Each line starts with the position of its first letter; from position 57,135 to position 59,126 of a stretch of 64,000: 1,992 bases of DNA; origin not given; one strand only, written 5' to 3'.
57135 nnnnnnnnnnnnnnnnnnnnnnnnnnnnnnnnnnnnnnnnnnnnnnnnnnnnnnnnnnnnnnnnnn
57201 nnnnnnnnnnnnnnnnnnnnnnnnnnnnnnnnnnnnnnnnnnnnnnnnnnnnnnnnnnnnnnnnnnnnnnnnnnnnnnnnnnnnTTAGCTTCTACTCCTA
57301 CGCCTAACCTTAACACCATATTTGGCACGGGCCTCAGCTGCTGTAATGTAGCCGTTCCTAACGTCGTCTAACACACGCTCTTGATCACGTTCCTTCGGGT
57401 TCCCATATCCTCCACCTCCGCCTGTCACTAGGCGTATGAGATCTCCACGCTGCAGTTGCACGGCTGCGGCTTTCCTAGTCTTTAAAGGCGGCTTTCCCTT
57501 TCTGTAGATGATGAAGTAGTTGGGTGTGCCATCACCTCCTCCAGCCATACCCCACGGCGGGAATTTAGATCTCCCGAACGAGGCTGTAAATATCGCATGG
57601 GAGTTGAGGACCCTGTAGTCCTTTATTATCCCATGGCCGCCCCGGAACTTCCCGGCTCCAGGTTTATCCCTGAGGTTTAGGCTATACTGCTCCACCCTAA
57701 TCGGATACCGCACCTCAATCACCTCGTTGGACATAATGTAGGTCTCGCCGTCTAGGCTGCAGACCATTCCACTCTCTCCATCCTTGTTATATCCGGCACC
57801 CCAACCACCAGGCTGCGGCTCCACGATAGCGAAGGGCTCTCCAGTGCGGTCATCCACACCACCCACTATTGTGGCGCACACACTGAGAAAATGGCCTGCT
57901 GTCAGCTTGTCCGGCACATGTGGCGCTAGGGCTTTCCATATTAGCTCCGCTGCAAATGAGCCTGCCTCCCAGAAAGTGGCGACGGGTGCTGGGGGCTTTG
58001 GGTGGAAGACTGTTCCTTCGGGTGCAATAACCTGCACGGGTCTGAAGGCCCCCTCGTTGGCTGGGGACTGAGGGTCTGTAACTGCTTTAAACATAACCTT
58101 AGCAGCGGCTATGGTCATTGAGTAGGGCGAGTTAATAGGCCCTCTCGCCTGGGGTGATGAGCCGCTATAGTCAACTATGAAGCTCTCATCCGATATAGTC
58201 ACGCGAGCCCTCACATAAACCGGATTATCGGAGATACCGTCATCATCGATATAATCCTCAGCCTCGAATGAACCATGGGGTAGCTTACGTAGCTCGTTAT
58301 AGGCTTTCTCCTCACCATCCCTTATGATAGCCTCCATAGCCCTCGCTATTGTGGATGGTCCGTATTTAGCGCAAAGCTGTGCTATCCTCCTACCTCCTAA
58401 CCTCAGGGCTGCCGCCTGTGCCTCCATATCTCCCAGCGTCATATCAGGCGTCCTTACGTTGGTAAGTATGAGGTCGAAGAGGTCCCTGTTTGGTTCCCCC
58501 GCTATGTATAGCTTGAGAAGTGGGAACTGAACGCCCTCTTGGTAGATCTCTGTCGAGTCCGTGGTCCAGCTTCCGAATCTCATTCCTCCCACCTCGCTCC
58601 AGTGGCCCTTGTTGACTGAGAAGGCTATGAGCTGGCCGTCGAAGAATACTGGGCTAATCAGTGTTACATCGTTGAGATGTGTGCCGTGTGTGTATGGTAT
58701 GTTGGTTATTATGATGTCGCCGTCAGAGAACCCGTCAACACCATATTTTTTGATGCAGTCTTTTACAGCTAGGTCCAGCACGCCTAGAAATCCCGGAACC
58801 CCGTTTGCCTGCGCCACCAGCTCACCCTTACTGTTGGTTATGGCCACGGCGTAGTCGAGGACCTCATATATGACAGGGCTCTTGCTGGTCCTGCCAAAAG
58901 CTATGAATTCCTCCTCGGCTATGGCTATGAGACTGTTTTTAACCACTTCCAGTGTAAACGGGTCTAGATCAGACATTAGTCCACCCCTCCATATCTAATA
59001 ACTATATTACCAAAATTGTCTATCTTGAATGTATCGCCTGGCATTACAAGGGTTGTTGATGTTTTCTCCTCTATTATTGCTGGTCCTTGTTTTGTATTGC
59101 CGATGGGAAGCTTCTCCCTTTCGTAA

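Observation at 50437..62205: Tandemly duplicated HyuA/HyuB (ATP-dependent hydantoinase/oxoprolinase) pairs flanking a cupin, next to an M24 peptidase and an ECF-type importer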

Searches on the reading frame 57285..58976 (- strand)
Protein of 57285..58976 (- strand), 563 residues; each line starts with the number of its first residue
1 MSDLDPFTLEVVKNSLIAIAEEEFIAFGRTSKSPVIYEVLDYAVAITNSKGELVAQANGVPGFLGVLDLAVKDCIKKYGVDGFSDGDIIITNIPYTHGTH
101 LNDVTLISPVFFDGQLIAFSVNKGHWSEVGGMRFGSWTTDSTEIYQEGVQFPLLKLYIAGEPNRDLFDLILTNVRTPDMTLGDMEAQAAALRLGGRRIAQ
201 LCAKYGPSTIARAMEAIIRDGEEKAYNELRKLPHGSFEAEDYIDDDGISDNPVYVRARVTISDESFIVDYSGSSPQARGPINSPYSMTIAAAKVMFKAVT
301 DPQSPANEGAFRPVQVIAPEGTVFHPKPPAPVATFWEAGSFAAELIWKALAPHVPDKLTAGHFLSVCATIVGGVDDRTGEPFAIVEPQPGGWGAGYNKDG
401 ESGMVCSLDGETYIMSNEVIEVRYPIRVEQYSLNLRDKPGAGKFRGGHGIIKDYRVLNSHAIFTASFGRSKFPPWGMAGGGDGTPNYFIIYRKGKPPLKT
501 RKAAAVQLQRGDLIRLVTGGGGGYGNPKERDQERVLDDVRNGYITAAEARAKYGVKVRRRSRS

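Call 3: search_protein_families(library=pfam, proteins=[window:57285-58976:-], max_evalue=0.01)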
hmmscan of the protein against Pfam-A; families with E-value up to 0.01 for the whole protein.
window:57285-58976:- (563 aa): 1 family
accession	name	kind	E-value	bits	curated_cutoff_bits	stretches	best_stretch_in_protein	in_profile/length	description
PF02538.19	Hydantoinase_B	-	2.2e-175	584.5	26.8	1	5-527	1-519/519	Hydantoinase B/oxoprolinase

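Call 4: search_protein_families(library=ncbifam, proteins=[window:57285-58976:-], max_evalue=0.01)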
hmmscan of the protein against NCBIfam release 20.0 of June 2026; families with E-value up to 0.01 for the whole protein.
window:57285-58976:- (563 aa): 2 families
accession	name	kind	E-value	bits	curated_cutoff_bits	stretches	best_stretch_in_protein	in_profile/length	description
NF050157.1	CapLactmsBetCapB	equivalog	7.1e-81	272.2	1000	1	4-560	1-562/577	caprolactamase subunit beta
NF042976.1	AcphenoCarb_ApcD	equivalog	5.1e-27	94.4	1500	1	19-452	44-485/685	acetophenone carboxylase subunit delta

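Call 13: search_solved_structures(query=window:57285-58976:-, max_evalue=0.001)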
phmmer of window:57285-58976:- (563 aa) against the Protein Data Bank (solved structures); distinct sequences matched with E-value up to 0.001: 5.
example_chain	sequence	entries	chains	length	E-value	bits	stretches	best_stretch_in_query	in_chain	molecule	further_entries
7hk5_A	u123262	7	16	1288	2.8e-79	270.3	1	6-557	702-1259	N-methylhydantoinase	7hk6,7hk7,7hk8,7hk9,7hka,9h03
6yra_B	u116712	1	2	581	2e-65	224.5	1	1-557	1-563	Hydantoinase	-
5l9w_A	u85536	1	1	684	1.2e-22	83.3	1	5-451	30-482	Acetophenone carboxylase delta subunit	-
5svb_A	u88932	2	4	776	2.1e-14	56.1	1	30-491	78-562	Acetone carboxylase alpha subunit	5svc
5m45_A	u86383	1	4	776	2.1e-14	56.1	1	30-491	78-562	Acetone carboxylase alpha subunit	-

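Call 39: find_homologous_proteins(query=window:57285-58976:-, max_evalue=1e-30)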
Query window:57285-58976:- (563 aa): 2855 proteins with E <= 1e-30 among 8000 candidates; the best 120 are listed.
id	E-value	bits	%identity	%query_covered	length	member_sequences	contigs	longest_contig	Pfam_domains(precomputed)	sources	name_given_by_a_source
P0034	0.0e+0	1186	90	100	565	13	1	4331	PF02538.20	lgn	-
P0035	0.0e+0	1175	90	98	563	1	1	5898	PF02538.20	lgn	-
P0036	0.0e+0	1159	88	99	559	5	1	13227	PF02538.20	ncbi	ncbi:MAG: hydantoinase B/oxoprolinase family protein [Candidatus Caldarchaeum sp.]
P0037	0.0e+0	1152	86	100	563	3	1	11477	PF02538.20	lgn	-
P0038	0.0e+0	1117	84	100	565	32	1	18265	PF02538.20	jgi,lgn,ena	-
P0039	8.7e-270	914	89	78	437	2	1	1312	PF02538.20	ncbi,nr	ncbi:MAG: hydantoinase B/oxoprolinase family protein, partial [Candidatus Caldarchaeum sp.]|nr:hydan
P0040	1.8e-263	893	66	100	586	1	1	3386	PF02538.20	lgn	-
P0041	8.6e-262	888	68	98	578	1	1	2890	PF02538.20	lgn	-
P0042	1.2e-261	887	68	98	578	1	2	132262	PF02538.20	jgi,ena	jgi:N-methylhydantoinase B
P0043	1.7e-260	883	68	98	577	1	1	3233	PF02538.20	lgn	-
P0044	2.5e-260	883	68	98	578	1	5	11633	PF02538.20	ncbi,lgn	-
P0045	3.7e-259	879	67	100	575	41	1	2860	PF02538.20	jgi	jgi:N-methylhydantoinase B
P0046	1.9e-256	870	65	99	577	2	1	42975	PF02538.20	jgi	jgi:N-methylhydantoinase B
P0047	2.6e-256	870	66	98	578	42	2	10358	PF02538.20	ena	-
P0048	1.2e-255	867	66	100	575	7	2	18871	PF02538.20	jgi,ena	jgi:N-methylhydantoinase B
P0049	8.1e-255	865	66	99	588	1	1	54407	PF02538.20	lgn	-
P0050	5.3e-254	862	66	98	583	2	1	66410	PF02538.20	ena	-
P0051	7.2e-254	862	66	99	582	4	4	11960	PF02538.20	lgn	-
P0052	7.8e-254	861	65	99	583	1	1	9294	PF02538.20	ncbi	-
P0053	3.4e-253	859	66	99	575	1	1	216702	PF02538.20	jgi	jgi:N-methylhydantoinase B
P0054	1.6e-251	854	65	99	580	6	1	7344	PF02538.20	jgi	jgi:N-methylhydantoinase B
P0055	1.4e-250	851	64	99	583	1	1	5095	PF02538.20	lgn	-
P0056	6.5e-250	849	65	99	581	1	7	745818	PF02538.20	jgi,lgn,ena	jgi:N-methylhydantoinase B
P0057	1.1e-249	848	65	99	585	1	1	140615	PF02538.20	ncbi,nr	ncbi:MAG: hydantoinase B/oxoprolinase family protein [Nitrososphaerales archaeon]|nr:hydantoinase B/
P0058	6.6e-249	845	64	100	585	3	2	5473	PF02538.20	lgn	-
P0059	4.2e-248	843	65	100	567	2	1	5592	PF02538.20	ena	-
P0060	7.9e-248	842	64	100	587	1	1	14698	PF02538.20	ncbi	-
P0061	9.0e-248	841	65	98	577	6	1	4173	PF02538.20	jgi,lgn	-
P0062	3.0e-246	836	64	99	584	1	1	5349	PF02538.20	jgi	jgi:N-methylhydantoinase B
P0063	3.3e-246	836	63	98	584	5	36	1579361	PF02538.20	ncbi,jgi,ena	ncbi:MAG: hydantoinase B/oxoprolinase family protein [Candidatus Bathyarchaeia archaeon]|jgi:N-methy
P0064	5.5e-246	836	65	99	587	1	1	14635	PF02538.20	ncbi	-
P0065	8.1e-245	832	64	99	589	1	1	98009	PF02538.20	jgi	-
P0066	2.7e-244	830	63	99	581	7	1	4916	PF02538.20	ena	-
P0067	4.4e-244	829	64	99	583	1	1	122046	PF02538.20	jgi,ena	jgi:N-methylhydantoinase B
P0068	7.9e-244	828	64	99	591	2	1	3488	PF02538.20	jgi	jgi:N-methylhydantoinase B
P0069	8.3e-244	828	64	100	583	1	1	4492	PF02538.20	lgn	-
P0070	1.6e-243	827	64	99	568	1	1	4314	PF02538.20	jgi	jgi:N-methylhydantoinase B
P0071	3.2e-243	826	64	99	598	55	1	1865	PF02538.20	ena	-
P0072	7.3e-243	825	64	99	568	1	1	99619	PF02538.20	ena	-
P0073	5.5e-242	822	63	99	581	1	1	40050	PF02538.20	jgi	jgi:N-methylhydantoinase B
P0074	7.3e-242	822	62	100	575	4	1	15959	PF02538.20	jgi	jgi:N-methylhydantoinase B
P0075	8.8e-242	822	64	99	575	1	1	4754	PF02538.20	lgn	-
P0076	1.6e-241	821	63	99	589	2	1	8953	PF02538.20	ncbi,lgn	-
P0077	4.5e-241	819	64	99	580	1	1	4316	PF02538.20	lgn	-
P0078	6.4e-241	819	64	99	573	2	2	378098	PF02538.20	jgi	jgi:N-methylhydantoinase B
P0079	1.6e-240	818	63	99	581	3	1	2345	PF02538.20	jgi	jgi:N-methylhydantoinase B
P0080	2.2e-240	817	62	100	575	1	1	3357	PF02538.20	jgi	-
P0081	2.3e-240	817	63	99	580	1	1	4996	PF02538.20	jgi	jgi:N-methylhydantoinase B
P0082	4.1e-240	816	63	99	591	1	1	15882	PF02538.20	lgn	-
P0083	7.4e-240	815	62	99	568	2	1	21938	PF02538.20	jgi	jgi:N-methylhydantoinase B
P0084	1.0e-239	815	62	98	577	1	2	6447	PF02538.20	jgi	jgi:N-methylhydantoinase B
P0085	2.2e-239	814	63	99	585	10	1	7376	PF02538.20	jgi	jgi:N-methylhydantoinase B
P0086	2.6e-239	814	61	100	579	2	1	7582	PF02538.20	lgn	-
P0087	3.3e-239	813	62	99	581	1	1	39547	PF02538.20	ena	-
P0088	5.2e-239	813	62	99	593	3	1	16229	PF02538.20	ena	-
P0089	7.8e-239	812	62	99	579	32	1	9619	PF02538.20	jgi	-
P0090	8.8e-239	812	62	99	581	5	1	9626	PF02538.20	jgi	-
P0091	1.5e-238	811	62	99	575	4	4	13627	PF02538.20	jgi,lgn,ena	jgi:N-methylhydantoinase B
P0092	2.1e-238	811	61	100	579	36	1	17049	PF02538.20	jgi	-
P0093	2.4e-238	810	65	96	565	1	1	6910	PF02538.20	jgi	jgi:N-methylhydantoinase B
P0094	3.7e-237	806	63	98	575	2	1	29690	PF02538.20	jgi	jgi:N-methylhydantoinase B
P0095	6.8e-237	806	62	99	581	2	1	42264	PF02538.20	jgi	jgi:N-methylhydantoinase B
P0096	1.0e-236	805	62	98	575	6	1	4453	PF02538.20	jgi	jgi:N-methylhydantoinase B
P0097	5.7e-236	802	61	99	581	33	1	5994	PF02538.20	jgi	-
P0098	8.2e-236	802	61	99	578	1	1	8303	PF02538.20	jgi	-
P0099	3.3e-233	793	62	99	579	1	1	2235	PF02538.20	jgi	jgi:N-methylhydantoinase B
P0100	5.2e-233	793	61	99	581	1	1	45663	PF02538.20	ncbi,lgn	-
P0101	1.6e-232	791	61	99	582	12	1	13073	PF02538.20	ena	-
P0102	4.1e-230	783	62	99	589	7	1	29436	PF02538.20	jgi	jgi:N-methylhydantoinase B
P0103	5.3e-230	783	60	98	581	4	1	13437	PF02538.20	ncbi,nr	ncbi:hydantoinase B/oxoprolinase family protein [Candidatus Bathyarchaeota archaeon]|nr:hydantoinase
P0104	2.4e-229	781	62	99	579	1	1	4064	PF02538.20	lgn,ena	-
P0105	4.5e-229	780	60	99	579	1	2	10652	PF02538.20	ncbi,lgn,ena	-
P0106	4.9e-229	780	62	99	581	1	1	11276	PF02538.20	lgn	-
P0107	5.2e-229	780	62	99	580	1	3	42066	PF02538.20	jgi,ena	-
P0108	1.0e-228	779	62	99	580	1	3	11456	PF02538.20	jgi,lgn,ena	-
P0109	1.1e-228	778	62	99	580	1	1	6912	PF02538.20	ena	-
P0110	2.1e-228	778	62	99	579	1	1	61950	PF02538.20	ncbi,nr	ncbi:MAG: hydantoinase B/oxoprolinase family protein [Aigarchaeota archaeon]|nr:hydantoinase B/oxopr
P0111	2.1e-228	778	62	99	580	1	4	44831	PF02538.20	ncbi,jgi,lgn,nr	ncbi:MAG: hydantoinase B/oxoprolinase family protein [Thaumarchaeota archaeon]|jgi:N-methylhydantoin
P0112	2.1e-228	778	62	99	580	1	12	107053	PF02538.20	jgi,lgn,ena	jgi:N-methylhydantoinase B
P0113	2.4e-228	777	62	99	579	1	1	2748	PF02538.20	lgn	-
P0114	3.0e-228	777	60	98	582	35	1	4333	PF02538.20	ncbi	ncbi:MAG: hydantoinase B/oxoprolinase family protein [Candidatus Korarchaeum sp.]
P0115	5.1e-228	776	62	99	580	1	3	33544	PF02538.20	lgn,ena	-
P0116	1.1e-227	775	62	99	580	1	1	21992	PF02538.20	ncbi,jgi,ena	-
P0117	1.1e-227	775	62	99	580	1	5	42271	PF02538.20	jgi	-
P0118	1.4e-227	775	59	99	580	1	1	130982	PF02538.20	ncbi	-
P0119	2.0e-227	774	61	99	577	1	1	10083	PF02538.20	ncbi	ncbi:MAG: hydantoinase B/oxoprolinase family protein, partial [Nitrososphaerota archaeon]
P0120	2.0e-227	774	61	99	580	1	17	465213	PF02538.20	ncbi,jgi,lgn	ncbi:MAG: hydantoinase B/oxoprolinase family protein [Nitrososphaerota archaeon]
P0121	2.1e-227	774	61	99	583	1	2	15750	PF02538.20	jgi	-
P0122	2.6e-227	774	62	99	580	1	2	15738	PF02538.20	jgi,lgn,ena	-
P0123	3.2e-227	774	62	99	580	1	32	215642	PF02538.20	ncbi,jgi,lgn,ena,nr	ncbi:MAG: hydantoinase B/oxoprolinase family protein [Nitrososphaerota archaeon]|nr:hydantoinase B/o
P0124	3.6e-227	773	61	99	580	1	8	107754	PF02538.20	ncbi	ncbi:MAG: hydantoinase B/oxoprolinase family protein [Nitrososphaerota archaeon]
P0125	4.1e-227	773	62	99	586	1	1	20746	PF02538.20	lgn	-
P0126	4.4e-227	773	61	99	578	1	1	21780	PF02538.20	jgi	-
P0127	5.1e-227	773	61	99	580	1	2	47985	PF02538.20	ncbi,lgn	ncbi:MAG: hydantoinase B/oxoprolinase family protein [Nitrososphaerota archaeon]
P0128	1.9e-226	771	62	99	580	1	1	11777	PF02538.20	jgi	-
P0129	3.5e-226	770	61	99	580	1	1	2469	PF02538.20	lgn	-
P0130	3.6e-226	770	62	99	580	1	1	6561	PF02538.20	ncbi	ncbi:MAG: hydantoinase B/oxoprolinase family protein [Nitrososphaerota archaeon]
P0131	8.5e-226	769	61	99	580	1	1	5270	PF02538.20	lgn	-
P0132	1.1e-225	769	61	99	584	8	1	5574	PF02538.20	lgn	-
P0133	1.8e-225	768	61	98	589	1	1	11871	PF02538.20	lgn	-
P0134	3.7e-225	767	60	98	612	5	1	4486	PF02538.20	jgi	jgi:N-methylhydantoinase B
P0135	5.9e-225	766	61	99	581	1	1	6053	PF02538.20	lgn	-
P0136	1.6e-224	765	59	98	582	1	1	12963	PF02538.20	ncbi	-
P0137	1.8e-224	765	60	99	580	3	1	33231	PF02538.20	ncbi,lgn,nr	ncbi:MAG: hydantoinase B/oxoprolinase family protein [Aigarchaeota archaeon]|nr:hydantoinase B/oxopr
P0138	3.8e-224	763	59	99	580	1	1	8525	PF02538.20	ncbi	-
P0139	3.9e-224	763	59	98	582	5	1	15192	PF02538.20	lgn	-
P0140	5.7e-224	763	60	99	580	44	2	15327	PF02538.20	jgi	jgi:N-methylhydantoinase B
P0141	8.2e-224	762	60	99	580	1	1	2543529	PF02538.20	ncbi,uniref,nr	ncbi:5-oxoprolinase [Sulfolobus sp. E5-1-F]|uniref:hydantoinase B/oxoprolinase family protein n=1 Ta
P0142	9.0e-224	762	59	99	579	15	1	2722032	PF02538.20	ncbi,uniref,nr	ncbi:hydantoinase B/oxoprolinase family protein [Saccharolobus islandicus]|uniref:hydantoinase B/oxo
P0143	1.4e-223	762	59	99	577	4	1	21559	PF02538.20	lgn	-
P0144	1.4e-223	762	63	92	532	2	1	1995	PF02538.20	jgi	jgi:N-methylhydantoinase B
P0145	3.5e-223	760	59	99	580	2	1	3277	PF02538.20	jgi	-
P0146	6.9e-223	759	59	99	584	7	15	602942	PF02538.20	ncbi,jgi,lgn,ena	ncbi:MAG: hydantoinase B/oxoprolinase family protein [Nitrososphaerota archaeon]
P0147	1.2e-222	759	58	99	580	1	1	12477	PF02538.20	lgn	-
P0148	1.1e-221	755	59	98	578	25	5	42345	PF02538.20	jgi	-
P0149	1.2e-221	755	58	98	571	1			PF02538.20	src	-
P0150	1.6e-221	755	60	99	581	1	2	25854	PF02538.20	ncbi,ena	-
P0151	2.8e-220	751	58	98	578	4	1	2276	PF02538.20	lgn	-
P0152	3.7e-220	750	58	99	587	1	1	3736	PF02538.20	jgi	-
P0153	1.2e-219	749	57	98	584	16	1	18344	PF02538.20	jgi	-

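Call 40: find_encoding_contigs(protein=P0142, flank=8000, max_places=1)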
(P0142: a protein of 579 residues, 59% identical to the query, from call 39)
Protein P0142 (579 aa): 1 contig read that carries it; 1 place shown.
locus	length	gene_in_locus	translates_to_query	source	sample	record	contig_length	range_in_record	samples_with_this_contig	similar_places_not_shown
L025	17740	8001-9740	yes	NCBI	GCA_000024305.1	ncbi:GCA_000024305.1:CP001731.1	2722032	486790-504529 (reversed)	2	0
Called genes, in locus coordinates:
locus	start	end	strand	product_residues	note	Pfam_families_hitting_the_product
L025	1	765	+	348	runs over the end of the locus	PF06032:S-Me-THD_N, PF20906:S-Me-THD_C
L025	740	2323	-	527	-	PF05378:Hydant_A_N, PF13941:MutL (faint), PF01968:Hydantoinase_A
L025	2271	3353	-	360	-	PF06032:S-Me-THD_N, PF20906:S-Me-THD_C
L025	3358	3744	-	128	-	-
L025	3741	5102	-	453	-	PF02133:Transp_cyt_pur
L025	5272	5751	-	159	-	PF13404:HTH_AsnC-type, PF13412:HTH_24 (weak)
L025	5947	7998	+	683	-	PF05378:Hydant_A_N, PF01968:Hydantoinase_A, PF19278:Hydant_A_C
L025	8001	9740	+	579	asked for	PF02538:Hydantoinase_B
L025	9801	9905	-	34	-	PF01841:Transglut_core (weak)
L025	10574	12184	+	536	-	PF01738:DLH, PF12146:Hydrolase_4 (faint), PF20434:BD-FAE (faint), PF00561:Abhydrolase_1 (faint), PF00326:Peptidase_S9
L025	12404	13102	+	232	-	-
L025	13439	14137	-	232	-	PF01987:AIM24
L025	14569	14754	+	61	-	-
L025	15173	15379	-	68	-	-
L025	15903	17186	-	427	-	PF13173:AAA_14, PF13635:DUF4143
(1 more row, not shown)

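Call 41: find_encoding_contigs(protein=P0063, flank=8000, max_places=1)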
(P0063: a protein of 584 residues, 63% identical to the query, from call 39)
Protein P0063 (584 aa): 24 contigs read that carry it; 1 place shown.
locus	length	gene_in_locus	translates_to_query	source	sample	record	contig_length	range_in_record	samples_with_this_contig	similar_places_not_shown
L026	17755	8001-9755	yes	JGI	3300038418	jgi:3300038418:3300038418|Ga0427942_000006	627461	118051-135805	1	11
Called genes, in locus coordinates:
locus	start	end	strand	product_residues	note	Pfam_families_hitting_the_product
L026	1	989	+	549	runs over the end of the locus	PF00496:SBP_bac_5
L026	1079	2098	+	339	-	PF19300:BPD_transp_1_N, PF00528:BPD_transp_1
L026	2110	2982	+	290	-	PF12911:OppC_N, PF00528:BPD_transp_1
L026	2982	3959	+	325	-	PF00005:ABC_tran, PF13304:AAA_21 (weak), PF08352:oligo_HPY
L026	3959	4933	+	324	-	PF00005:ABC_tran, PF02463:SMC_N (weak), PF13304:AAA_21 (faint), PF08352:oligo_HPY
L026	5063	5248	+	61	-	-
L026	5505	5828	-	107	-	PF00190:Cupin_1 (weak), PF07883:Cupin_2, PF02311:AraC_binding (weak)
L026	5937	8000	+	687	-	PF05378:Hydant_A_N, PF01968:Hydantoinase_A, PF19278:Hydant_A_C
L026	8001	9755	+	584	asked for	PF02538:Hydantoinase_B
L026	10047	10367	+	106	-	PF00589:Phage_integrase (weak)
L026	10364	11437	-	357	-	PF26233:NicX, PF02073:Peptidase_M29 (weak)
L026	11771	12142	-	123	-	-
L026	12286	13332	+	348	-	PF26233:NicX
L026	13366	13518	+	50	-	PF02538:Hydantoinase_B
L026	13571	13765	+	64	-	-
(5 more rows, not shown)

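Call 43: find_encoding_contigs(protein=P0038, flank=10000, max_places=1)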
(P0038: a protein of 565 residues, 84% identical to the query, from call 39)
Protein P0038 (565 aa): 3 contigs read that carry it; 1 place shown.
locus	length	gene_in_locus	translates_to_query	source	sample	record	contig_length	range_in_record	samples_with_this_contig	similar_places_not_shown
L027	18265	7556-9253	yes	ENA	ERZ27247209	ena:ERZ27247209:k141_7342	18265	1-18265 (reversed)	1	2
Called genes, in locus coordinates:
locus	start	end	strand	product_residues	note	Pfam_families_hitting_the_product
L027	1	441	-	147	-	?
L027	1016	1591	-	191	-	PF20803:PaaX_M (faint), PF20229:ChrB_N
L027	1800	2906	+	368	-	PF00999:Na_H_Exchanger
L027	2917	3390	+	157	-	PF00582:Usp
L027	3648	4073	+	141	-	-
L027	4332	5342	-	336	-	PF01321:Creatinase_N (weak), PF00557:Peptidase_M24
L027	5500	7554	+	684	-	PF05378:Hydant_A_N, PF01968:Hydantoinase_A, PF19278:Hydant_A_C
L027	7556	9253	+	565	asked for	PF02538:Hydantoinase_B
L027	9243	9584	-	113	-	PF07883:Cupin_2, PF02311:AraC_binding (faint)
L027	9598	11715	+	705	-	PF05378:Hydant_A_N, PF01968:Hydantoinase_A, PF19278:Hydant_A_C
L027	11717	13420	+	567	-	PF02538:Hydantoinase_B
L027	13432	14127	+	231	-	-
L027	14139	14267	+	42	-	-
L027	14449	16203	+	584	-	PF00005:ABC_tran, PF02463:SMC_N (weak), PF13166:AAA_13 (faint), PF13401:AAA_22 (faint), PF13604:AAA_30 (faint), PF13304:AAA_21 (weak), PF00005:ABC_tran, PF13304:AAA_21 (weak), +3 more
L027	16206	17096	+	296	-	PF02361:CbiQ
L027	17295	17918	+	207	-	-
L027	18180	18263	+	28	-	?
